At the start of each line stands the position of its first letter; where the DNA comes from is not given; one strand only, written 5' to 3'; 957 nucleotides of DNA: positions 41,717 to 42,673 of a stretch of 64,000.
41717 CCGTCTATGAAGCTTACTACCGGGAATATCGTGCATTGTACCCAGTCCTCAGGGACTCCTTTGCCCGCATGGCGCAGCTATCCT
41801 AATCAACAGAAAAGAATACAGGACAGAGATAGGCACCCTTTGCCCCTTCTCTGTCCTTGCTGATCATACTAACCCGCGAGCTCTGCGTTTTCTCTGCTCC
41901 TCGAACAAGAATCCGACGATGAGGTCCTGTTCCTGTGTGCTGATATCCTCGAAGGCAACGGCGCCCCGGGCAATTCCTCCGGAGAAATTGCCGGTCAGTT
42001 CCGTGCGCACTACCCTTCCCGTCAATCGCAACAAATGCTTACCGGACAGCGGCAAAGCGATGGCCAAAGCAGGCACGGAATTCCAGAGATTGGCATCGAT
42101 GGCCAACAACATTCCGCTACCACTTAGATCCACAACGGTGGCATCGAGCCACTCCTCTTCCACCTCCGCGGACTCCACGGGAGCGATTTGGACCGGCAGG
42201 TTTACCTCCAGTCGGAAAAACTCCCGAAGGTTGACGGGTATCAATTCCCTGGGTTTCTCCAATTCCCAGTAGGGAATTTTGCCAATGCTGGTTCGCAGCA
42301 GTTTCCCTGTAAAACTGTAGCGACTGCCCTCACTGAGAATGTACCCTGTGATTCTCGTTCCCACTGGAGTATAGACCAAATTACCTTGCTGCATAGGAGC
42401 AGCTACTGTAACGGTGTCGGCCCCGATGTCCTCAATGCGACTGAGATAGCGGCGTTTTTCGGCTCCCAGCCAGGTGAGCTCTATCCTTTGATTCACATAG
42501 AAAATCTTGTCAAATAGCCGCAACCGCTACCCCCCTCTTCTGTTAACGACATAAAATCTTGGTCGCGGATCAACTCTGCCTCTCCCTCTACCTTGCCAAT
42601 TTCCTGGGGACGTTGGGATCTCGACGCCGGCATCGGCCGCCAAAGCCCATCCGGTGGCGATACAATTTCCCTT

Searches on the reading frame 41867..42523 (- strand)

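Call 39: search_protein_families(library=pfam, proteins=[window:41867-42523:-], max_evalue=0.001)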
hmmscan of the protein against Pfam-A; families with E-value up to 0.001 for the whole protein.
window:41867-42523:- (219 aa): 2 families
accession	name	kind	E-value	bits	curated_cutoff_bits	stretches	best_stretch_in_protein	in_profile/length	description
PF12945.12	PilZNR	-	5e-15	55.8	23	1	10-91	2-85/85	Flagellar protein YcgR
PF07238.19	PilZ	-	3.5e-09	37.4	22.5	1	99-208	2-102/102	PilZ domain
